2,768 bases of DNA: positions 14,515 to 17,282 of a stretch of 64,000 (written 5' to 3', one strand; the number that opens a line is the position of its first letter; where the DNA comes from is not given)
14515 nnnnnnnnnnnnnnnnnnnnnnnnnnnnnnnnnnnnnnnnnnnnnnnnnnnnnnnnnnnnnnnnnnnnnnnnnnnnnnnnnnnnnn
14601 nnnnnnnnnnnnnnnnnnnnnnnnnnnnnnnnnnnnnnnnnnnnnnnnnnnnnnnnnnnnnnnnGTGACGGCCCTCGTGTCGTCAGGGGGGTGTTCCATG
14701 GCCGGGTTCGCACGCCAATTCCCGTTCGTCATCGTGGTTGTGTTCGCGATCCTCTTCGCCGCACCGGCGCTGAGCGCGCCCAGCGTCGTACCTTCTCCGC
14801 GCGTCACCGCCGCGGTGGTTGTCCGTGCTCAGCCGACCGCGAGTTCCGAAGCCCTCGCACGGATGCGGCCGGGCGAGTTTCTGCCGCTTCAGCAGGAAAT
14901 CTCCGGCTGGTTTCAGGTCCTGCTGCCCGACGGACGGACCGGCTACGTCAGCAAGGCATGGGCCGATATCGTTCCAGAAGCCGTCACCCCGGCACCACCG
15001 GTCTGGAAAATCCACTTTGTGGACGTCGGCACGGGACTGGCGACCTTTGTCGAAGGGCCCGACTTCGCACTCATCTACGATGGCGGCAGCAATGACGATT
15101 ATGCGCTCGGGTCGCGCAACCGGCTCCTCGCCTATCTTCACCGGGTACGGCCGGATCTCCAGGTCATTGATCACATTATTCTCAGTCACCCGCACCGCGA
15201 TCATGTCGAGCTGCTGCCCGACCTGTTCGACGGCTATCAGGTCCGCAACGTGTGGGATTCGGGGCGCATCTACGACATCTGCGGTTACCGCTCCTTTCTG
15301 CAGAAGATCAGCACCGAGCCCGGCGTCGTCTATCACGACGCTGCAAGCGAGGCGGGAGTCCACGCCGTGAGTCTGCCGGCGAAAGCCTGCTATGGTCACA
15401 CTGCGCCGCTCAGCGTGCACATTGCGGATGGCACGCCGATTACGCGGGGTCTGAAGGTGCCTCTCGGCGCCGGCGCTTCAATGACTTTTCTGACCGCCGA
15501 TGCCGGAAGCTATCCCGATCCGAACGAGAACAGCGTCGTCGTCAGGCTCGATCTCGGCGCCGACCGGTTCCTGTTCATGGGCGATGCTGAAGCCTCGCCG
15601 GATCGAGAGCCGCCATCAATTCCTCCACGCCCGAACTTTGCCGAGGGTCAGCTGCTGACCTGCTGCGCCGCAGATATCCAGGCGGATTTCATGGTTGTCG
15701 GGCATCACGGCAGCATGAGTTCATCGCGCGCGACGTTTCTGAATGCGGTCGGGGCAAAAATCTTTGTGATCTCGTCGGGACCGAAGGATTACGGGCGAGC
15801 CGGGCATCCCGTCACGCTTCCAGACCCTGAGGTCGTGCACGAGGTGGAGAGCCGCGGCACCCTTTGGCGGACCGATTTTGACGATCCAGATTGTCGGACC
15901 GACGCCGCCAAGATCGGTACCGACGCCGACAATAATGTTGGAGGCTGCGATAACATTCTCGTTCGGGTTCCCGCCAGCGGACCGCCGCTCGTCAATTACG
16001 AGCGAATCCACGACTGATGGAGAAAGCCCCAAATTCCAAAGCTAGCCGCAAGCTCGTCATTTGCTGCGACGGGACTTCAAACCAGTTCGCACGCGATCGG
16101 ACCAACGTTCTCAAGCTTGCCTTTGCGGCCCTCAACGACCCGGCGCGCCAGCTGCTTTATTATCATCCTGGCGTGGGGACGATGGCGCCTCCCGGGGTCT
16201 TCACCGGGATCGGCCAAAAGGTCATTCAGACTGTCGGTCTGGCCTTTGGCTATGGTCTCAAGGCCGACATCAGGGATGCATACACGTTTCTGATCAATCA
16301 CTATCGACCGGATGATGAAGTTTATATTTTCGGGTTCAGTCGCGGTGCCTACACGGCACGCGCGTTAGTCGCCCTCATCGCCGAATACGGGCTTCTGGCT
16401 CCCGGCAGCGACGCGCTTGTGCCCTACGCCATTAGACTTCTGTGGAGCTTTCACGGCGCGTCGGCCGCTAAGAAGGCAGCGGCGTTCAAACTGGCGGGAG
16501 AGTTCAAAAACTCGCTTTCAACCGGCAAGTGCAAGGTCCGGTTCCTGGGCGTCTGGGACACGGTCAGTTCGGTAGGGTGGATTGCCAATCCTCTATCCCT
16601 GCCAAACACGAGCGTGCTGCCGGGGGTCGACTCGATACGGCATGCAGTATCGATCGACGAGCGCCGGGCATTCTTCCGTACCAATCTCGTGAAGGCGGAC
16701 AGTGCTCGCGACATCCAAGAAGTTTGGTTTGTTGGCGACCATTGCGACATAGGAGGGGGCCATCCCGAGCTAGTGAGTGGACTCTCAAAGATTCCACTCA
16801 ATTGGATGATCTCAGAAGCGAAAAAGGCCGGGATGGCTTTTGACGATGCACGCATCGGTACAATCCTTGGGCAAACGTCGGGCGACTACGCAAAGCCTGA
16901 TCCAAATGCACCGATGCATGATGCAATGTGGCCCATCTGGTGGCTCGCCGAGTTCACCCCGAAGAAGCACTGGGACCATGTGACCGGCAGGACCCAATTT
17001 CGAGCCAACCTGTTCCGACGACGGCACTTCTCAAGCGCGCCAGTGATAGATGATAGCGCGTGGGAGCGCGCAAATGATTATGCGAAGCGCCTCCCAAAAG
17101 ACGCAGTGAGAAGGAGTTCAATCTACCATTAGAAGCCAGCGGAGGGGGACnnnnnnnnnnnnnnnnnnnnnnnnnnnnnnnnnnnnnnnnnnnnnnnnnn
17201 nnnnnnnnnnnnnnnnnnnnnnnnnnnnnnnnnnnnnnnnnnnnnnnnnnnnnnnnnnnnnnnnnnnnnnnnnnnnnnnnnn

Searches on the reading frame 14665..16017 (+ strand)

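Call 44: search_protein_families(library=pfam, proteins=[window:14665-16017:+], max_evalue=0.0001)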
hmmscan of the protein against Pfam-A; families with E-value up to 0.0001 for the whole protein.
window:14665-16017:+ (450 aa): 3 families
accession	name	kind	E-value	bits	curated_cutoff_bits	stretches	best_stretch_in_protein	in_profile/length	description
PF00753.33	Lactamase_B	-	9.2e-16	58.8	22.7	1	120-371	2-194/196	Metallo-beta-lactamase superfamily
PF08239.17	SH3_3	-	8.4e-09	35.9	27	1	51-99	3-52/54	Bacterial SH3 domain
PF06347.19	SH3_4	-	1.9e-05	24.8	24.1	1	50-97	4-51/56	Bacterial SH3 domain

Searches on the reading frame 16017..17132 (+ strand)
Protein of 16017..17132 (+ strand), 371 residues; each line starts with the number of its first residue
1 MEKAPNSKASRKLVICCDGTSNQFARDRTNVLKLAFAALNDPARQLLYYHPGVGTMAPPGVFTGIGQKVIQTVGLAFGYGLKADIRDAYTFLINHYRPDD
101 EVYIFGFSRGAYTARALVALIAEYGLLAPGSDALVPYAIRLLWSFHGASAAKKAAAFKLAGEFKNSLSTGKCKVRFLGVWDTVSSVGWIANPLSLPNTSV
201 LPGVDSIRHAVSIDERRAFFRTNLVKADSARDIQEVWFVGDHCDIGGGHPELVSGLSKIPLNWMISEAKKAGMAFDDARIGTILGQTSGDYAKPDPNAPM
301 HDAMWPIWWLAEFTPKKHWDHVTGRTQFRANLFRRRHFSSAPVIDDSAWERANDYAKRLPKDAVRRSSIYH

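Call 44: search_protein_families(library=pfam, proteins=[window:16017-17132:+], max_evalue=0.0001)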
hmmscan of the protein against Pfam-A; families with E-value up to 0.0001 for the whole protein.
window:16017-17132:+ (371 aa): 1 family
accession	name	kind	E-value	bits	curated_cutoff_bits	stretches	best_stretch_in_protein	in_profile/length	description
PF09994.14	T6SS_Tle1-like_cat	-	8.4e-74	248.9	27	1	11-267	1-287/287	T6SS, Phospholipase effector Tle1-like, catalytic domain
